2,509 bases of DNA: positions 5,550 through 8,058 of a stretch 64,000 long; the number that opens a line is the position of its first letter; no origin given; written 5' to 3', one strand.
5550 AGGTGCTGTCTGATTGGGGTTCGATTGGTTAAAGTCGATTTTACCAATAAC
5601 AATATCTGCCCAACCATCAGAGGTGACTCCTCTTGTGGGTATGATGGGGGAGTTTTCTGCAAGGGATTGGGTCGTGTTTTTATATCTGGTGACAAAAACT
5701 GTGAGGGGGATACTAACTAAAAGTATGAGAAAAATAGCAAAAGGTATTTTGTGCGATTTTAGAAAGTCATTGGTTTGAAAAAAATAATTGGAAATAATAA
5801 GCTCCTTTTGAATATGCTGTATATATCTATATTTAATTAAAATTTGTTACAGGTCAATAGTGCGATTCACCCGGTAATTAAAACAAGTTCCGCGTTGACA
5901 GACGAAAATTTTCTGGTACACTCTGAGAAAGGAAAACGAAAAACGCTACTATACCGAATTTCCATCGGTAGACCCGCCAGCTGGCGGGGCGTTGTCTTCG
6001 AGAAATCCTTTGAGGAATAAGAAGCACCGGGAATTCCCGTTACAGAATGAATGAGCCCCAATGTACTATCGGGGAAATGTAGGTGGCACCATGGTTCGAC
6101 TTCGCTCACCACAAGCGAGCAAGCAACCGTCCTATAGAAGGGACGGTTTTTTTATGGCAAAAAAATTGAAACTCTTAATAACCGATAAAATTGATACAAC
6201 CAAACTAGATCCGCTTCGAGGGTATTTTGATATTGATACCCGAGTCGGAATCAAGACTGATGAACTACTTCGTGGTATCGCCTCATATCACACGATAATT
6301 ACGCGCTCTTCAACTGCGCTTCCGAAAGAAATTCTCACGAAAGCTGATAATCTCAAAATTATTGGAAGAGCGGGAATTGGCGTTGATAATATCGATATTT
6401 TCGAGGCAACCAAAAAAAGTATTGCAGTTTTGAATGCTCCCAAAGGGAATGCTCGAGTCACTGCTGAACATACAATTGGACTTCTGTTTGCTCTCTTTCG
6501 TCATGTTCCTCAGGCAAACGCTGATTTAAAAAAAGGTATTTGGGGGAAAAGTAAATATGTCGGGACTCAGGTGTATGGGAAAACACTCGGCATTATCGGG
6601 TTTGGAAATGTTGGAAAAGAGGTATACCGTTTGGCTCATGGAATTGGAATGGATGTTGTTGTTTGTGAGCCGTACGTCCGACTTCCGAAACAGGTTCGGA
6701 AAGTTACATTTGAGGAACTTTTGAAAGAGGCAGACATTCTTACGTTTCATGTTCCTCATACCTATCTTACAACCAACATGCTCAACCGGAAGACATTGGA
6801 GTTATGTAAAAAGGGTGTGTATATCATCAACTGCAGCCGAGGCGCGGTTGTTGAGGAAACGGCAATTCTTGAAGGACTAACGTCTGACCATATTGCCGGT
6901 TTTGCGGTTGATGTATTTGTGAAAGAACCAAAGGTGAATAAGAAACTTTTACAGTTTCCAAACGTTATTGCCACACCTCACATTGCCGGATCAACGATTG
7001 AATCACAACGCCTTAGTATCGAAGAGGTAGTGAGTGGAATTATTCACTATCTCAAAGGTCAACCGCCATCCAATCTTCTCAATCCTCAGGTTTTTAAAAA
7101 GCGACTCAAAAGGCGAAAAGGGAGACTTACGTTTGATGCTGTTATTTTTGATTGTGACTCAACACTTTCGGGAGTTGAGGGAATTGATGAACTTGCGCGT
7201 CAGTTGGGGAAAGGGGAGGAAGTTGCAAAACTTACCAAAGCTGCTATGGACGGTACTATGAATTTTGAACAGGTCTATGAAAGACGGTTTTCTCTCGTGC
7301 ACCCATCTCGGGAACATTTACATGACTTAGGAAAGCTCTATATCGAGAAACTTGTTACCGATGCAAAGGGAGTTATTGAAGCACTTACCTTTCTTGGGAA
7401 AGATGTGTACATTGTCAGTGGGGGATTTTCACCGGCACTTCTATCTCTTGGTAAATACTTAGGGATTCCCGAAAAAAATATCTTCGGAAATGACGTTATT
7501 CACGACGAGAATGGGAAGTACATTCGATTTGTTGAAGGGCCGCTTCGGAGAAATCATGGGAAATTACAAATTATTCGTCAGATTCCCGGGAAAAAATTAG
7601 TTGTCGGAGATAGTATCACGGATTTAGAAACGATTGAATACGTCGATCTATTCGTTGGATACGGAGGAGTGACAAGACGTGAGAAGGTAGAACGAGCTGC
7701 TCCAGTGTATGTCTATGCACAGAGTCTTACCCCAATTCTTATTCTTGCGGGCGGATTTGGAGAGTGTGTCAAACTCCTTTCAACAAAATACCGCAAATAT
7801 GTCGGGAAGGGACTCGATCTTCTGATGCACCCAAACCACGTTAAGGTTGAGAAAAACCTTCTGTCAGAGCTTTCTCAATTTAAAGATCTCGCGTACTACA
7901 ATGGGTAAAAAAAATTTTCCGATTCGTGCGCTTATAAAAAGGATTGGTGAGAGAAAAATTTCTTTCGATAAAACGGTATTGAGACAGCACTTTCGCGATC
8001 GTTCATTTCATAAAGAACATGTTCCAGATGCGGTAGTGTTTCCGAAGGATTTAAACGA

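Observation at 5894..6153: Candidate tRNA-Ser-responsive T-box (or other attenuator) leader in front of the serA-serB fusion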

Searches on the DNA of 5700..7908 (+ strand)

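Call 4: search_rna_families(source=window, start=5700, end=6300, threshold=evalue, max_evalue=10, show_alignments=5)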
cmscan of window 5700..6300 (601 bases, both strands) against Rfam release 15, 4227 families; matches with E-value up to 10: 5.
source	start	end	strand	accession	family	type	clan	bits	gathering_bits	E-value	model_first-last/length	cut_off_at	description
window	5916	6115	+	RF00230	T-box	Cis-reg; leader;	-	24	93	0.0027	1-219/219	no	T-box leader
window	5752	5809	+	RF02083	OrzO-P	Gene; antitoxin;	-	16.4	60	6.2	1-76/76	no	OrzO-P RNA antitoxin family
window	6116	6196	-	RF02059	STnc50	Gene; sRNA;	-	16.3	55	7.2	1-84/84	no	Salmonella enterica sRNA STnc40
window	5981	6026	+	RF02922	RAGATH-32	Cis-reg;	-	11.1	41.8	8.7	1-78/78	no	RAGATH-32 RNA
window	5779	5836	+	RF00023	tmRNA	Gene;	CL00001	7.9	47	0.54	82-140/374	no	transfer-messenger RNA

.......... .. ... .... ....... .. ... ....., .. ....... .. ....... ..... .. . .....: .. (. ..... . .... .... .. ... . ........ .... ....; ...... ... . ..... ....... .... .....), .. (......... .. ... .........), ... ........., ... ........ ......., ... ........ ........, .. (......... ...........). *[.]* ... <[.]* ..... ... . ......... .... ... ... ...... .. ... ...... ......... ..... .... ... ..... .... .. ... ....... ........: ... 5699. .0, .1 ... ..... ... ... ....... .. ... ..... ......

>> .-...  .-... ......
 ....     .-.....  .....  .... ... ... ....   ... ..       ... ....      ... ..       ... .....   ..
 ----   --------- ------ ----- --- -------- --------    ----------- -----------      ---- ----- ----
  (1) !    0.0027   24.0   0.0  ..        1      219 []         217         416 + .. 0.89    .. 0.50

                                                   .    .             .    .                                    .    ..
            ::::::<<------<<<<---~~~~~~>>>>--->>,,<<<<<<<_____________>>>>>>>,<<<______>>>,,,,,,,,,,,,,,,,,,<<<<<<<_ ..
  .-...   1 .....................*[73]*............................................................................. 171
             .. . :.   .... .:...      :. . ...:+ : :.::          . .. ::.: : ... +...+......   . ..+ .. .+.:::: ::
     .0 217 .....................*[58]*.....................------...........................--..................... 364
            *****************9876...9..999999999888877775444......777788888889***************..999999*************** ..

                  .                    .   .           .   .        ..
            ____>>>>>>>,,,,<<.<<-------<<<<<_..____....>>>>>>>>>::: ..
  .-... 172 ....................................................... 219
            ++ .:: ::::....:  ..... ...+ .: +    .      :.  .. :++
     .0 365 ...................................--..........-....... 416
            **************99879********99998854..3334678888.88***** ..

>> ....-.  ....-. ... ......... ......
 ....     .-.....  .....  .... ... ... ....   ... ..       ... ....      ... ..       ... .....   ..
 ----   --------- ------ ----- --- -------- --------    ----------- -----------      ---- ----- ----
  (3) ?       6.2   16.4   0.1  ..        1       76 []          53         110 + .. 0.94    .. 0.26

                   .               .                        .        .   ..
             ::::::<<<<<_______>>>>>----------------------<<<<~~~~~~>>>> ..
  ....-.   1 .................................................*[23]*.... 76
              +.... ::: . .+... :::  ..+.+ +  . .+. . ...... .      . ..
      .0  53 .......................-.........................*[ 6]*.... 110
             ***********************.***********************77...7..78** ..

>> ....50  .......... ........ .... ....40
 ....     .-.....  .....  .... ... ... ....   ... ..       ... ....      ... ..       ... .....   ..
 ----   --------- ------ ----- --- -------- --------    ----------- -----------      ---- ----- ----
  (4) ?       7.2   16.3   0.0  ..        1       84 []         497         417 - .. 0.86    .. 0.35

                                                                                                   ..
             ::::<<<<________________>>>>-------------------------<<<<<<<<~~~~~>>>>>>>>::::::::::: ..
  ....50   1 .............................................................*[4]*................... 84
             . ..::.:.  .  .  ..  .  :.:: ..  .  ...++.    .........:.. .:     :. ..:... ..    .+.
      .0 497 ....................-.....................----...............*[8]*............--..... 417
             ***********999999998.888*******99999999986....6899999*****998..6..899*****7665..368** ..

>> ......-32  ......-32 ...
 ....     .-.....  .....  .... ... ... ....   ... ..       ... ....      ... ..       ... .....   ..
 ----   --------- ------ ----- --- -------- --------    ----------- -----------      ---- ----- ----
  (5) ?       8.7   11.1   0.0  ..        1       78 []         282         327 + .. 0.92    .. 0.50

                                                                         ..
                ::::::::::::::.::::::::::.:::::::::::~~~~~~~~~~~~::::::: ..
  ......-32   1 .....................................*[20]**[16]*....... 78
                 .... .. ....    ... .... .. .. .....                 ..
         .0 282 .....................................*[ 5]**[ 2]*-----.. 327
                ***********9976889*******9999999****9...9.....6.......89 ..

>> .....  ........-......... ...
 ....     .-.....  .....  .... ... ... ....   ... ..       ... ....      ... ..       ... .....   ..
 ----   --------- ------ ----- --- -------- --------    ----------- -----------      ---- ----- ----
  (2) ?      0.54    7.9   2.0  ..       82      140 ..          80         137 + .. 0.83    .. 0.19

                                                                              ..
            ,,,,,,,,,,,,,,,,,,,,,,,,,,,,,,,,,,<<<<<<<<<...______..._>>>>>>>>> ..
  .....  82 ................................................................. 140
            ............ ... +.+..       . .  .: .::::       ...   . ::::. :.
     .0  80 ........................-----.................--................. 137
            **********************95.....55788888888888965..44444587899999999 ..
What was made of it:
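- Tried and rejected: I first read AAGG (5930-5933)/UCUU plus UGAGAA/CGAG as the Rfam-style K-turn base of Stem I (call 4).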

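Call 31: search_rna_families(sources=[L006, L011, L012, L013, L091, L092, L094, L095], threshold=evalue, max_evalue=10, show_alignments=3)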
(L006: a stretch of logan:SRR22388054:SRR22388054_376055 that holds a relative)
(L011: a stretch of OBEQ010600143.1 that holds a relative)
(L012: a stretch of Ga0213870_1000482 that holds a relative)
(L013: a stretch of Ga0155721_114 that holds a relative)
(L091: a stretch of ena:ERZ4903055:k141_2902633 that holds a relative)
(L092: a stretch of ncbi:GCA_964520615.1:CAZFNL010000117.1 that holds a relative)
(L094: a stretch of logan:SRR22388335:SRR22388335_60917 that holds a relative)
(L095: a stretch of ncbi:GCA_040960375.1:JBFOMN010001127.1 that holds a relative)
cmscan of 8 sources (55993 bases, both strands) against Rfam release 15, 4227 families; matches with E-value up to 10: 20.
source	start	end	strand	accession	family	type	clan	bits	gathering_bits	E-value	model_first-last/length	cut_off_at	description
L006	1857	2001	+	RF00230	T-box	Cis-reg; leader;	-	54.4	93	3.7e-09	1-219/219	no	T-box leader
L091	2572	2777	+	RF00230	T-box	Cis-reg; leader;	-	39.6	93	2.4e-05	1-219/219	no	T-box leader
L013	1281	1476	+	RF00230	T-box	Cis-reg; leader;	-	39.2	93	3e-05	1-219/219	no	T-box leader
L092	3633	3816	+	RF00230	T-box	Cis-reg; leader;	-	38.8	93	4e-05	1-219/219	no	T-box leader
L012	1282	1470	+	RF00230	T-box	Cis-reg; leader;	-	38.2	93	5.4e-05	1-219/219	no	T-box leader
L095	3681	3863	+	RF00230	T-box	Cis-reg; leader;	-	35.2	93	0.00032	1-219/219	no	T-box leader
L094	3740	3970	+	RF00230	T-box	Cis-reg; leader;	-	29.1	93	0.012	1-219/219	no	T-box leader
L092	1310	1391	-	RF01666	rox2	Cis-reg;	-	28.3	55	0.89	1-71/71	no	Drosophila rox2 ncRNA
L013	388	479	+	RF00513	Trp_leader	Cis-reg; leader;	-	26.2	41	0.41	1-100/100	no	Tryptophan operon leader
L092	4452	4515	+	RF00280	SNORD51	Gene; snRNA; snoRNA; CD-box;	CL00054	25.3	50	4.8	1-79/79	no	Small nucleolar RNA SNORD51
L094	1584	1675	-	RF03641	mir-991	Gene; miRNA;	-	25.2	100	0.93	1-88/88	no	mir-991 microRNA precursor family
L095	8917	9006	+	RF00205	snoR41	Gene; snRNA; snoRNA; CD-box;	CL00068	24.1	40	7.7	1-97/97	no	Small nucleolar RNA R41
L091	2636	2725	-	RF02701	PsrR1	Gene; sRNA;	-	23.6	42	3.9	1-79/79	no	Photosynthesis regulatory RNA1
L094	762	827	+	RF01611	ceN108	Gene; snRNA; snoRNA; CD-box;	-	22.8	50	1.9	1-70/70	no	Caenorhabditis snoRNA ceN108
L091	1783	1933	+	RF01966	RMST_5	Gene; lncRNA;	-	21.3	58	7.2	1-128/128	no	Rhabdomyosarcoma 2 associated transcript conserved region 5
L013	401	476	+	RF01394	isrK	Gene; sRNA;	-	20.3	50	4.1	1-77/77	no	isrK Hfq binding RNA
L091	1753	1826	+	RF00405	SNORA44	Gene; snRNA; snoRNA; HACA-box;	CL00036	19.9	55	7.8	1-131/131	no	Small nucleolar RNA SNORA44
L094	3352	3395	+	RF01304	sR5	Gene; snRNA; snoRNA; CD-box;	-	19.8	40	2.7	1-53/53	no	Small nucleolar RNA sR5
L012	2997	3085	+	RF01929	bxd_1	Gene; lncRNA;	-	19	75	7.7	1-86/86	no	Bithoraxoid conserved region 1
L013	409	476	+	RF02616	SSRC8_2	Gene; sRNA;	-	17.5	72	1.2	1-281/281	no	Streptococcus sRNA 8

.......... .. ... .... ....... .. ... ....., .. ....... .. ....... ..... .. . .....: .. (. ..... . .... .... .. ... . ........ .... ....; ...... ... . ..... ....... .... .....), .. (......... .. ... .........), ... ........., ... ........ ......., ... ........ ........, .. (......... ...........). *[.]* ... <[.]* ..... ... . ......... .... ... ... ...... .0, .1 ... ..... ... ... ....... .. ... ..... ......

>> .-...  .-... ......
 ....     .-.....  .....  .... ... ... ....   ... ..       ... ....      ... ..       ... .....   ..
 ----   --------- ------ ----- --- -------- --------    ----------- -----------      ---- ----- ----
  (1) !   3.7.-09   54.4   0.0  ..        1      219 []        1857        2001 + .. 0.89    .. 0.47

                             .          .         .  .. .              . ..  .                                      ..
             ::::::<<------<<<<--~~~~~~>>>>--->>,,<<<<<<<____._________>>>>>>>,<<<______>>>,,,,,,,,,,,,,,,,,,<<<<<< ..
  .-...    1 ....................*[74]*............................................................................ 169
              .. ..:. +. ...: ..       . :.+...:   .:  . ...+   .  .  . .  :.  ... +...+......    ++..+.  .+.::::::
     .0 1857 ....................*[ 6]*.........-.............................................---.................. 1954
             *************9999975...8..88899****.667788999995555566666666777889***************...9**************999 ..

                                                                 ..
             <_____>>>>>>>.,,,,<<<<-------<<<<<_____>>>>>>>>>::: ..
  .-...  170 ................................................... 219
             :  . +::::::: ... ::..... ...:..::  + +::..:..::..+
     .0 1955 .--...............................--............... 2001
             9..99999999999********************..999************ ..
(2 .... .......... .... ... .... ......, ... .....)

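Call 60: build_rna_model(alignment_id=A4, structure=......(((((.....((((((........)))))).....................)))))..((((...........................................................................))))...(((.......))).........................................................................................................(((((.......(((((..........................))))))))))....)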
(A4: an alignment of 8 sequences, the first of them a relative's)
Model R1 built from alignment A4 (8 sequences, 325 columns); structure: as given.
model positions 218; base pairs 28; branch points 3; effective number of sequences 3.38; information 0.59 bits per position. Calibrated on 0.2 Mb of random sequence (short: E-values are rough).
structure used (alignment columns):
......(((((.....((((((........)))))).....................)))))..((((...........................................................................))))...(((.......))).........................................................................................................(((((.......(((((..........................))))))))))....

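Call 61: search_with_rna_model(model_id=R1, source=window, max_evalue=10, show_alignments=2)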
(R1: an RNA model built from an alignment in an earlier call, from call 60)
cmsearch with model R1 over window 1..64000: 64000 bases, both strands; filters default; matches with E-value up to 10: 2.
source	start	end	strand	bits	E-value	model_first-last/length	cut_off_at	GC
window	5937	6138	+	118.2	1.9e-33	1-218/218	no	0.51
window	54547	54580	+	4.8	4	63-95/218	no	0.29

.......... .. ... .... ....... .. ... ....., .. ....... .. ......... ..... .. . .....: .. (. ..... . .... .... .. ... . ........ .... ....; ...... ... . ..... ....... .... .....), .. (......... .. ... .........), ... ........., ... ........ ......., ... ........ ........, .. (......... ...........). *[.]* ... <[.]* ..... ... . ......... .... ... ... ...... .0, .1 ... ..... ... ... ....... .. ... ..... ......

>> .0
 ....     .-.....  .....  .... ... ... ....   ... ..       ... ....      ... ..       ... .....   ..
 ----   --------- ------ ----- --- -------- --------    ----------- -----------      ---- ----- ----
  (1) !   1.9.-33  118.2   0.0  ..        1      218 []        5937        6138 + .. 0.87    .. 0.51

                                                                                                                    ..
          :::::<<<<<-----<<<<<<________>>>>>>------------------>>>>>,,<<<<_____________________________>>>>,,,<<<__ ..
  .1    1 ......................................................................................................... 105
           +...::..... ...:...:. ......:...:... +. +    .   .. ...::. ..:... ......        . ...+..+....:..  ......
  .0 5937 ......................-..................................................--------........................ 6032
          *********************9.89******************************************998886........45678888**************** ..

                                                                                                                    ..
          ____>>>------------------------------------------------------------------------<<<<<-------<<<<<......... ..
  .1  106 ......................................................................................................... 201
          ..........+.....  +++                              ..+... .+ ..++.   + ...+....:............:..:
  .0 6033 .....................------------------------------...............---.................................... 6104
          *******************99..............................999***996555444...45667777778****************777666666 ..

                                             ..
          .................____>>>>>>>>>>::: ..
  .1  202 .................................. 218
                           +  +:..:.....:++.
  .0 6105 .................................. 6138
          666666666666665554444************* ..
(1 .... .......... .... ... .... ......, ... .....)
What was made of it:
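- Checked: A leave-one-out covariance model gives E 1.9e-33 and a single hit in the window (call 61).
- It is full length, has no non-standard pair, and is the only hit in 64 kb (call 61).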

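Call 62: search_with_rna_model(model_id=R1, sources=[L001, L002, L003, L004, L005, L006, L007, L008, L009, L010, L011, L012, L013, L014, L015, L016, L017, L018, L019, L020, L021, L022, L023, L024, L025, L026, L027, L028, L029, L030, L031, L032, L033, L034, L035, L036, L037, L038, L039, L040, L041, L042, L043, L044, L045, L046, L047, L048, L049, L050, L051, L052, L053, L054, L055, L056, L057, L058, L059, L060, L061, L062, L063, L064, L065, L066, L067, L068, L069, L070, L071, L072, L073, L074, L075, L076, L077, L078, L079, L080, L081, L082, L083, L084, L085, L086, L087, L088, L089, L090, L091, L092, L093, L094, L095, L096, L097, L099, L102, L103], max_evalue=1)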
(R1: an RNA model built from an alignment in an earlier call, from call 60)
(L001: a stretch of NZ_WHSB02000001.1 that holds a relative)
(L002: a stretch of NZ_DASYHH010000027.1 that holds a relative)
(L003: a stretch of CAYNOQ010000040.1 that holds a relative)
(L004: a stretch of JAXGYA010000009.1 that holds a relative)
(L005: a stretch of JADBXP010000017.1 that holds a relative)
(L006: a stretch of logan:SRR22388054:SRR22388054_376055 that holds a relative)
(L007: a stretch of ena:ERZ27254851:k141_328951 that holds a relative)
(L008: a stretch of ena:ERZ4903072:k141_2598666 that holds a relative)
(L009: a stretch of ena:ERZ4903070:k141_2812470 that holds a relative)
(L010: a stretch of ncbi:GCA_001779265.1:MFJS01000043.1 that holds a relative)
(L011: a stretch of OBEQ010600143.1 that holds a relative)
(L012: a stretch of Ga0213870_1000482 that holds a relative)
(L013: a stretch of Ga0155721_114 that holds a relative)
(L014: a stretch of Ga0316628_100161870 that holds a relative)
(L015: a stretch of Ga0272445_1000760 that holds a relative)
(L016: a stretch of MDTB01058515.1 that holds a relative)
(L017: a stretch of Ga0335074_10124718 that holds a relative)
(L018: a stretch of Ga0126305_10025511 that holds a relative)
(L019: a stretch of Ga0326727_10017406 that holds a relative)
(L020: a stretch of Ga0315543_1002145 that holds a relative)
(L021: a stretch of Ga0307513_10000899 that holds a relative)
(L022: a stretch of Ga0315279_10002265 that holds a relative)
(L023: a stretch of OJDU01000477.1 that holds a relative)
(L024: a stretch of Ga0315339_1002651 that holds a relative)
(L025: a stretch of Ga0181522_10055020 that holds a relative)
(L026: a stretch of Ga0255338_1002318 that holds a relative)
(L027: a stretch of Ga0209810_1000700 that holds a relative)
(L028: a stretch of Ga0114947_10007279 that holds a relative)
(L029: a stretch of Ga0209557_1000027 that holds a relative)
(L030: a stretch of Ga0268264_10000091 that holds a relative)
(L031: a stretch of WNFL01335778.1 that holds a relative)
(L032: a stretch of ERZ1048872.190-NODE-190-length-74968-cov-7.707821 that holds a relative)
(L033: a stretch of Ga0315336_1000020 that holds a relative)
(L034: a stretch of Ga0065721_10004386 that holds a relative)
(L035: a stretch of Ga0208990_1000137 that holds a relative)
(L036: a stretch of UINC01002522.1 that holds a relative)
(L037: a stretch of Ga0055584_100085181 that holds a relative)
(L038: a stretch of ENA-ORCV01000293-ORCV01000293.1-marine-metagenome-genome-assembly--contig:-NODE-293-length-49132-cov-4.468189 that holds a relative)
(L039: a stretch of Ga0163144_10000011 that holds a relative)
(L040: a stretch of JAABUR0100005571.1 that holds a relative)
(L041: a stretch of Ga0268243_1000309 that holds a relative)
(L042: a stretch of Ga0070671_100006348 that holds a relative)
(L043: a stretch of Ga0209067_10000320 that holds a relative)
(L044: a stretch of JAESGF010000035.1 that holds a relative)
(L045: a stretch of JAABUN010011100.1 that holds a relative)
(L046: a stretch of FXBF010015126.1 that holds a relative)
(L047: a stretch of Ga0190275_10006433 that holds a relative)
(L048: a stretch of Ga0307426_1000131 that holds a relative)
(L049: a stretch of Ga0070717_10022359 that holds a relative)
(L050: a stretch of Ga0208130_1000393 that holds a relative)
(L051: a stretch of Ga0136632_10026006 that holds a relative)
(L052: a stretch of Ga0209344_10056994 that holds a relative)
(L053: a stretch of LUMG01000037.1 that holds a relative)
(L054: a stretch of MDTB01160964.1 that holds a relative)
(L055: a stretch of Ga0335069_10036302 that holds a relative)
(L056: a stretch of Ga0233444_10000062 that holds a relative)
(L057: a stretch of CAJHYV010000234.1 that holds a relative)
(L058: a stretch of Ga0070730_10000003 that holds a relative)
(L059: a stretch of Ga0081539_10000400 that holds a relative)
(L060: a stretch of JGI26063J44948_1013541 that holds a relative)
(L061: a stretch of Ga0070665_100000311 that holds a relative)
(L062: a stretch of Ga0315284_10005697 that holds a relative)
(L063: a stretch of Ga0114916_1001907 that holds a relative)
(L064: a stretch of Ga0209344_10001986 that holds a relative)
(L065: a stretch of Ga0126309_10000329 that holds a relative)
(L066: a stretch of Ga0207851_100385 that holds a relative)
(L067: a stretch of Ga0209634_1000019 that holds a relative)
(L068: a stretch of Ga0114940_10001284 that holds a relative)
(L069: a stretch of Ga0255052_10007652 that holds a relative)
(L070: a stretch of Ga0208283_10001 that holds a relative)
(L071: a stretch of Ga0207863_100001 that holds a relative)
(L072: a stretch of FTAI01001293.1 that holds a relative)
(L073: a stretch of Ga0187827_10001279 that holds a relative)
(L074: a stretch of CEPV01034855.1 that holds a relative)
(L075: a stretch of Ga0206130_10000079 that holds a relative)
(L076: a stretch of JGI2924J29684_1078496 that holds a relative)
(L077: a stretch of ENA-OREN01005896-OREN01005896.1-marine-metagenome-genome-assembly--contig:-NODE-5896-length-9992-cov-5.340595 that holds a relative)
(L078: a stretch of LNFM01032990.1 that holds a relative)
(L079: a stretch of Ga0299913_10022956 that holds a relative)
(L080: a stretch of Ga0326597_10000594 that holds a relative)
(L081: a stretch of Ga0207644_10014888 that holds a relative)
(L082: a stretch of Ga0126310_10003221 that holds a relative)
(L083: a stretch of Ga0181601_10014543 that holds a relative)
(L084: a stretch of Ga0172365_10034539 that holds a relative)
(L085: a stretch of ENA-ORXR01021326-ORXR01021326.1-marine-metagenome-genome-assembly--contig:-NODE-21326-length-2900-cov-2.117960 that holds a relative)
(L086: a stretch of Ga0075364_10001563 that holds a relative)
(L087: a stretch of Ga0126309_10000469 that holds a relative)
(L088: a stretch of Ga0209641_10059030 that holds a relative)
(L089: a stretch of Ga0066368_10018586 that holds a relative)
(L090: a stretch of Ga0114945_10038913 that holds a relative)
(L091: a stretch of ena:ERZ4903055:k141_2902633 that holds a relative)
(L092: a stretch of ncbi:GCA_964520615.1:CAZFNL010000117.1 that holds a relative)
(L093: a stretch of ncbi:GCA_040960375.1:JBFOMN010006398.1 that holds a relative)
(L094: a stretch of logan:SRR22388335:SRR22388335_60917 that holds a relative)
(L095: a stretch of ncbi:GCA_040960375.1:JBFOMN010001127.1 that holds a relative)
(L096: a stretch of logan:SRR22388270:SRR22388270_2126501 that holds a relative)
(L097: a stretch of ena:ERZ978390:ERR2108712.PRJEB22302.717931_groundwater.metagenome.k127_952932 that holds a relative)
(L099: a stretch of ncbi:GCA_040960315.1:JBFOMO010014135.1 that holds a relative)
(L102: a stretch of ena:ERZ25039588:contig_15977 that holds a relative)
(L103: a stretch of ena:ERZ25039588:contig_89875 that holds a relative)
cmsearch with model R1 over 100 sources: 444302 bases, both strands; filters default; matches with E-value up to 1: 10.
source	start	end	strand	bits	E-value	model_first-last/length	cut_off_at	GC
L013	1279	1477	+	175.1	2.5e-49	1-218/218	no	0.46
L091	2572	2778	+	161.9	1.9e-45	1-218/218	no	0.43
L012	1206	1471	+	160.8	4.2e-45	1-218/218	no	0.41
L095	3629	3864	+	156.4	7.9e-44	1-218/218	no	0.42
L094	3757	3971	+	150.1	5.5e-42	1-218/218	no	0.41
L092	3657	3817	+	148.4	1.8e-41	1-218/218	no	0.46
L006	1827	2002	+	146.9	5e-41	1-218/218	no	0.45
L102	2569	2801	+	126.4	5.1e-35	1-218/218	no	0.61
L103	2569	2801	+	126.4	5.1e-35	1-218/218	no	0.61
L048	148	168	-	11.5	0.3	16-36/218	no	0.57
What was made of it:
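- Tried and rejected: Model R1 found no family member in the other SerA loci (call 62).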
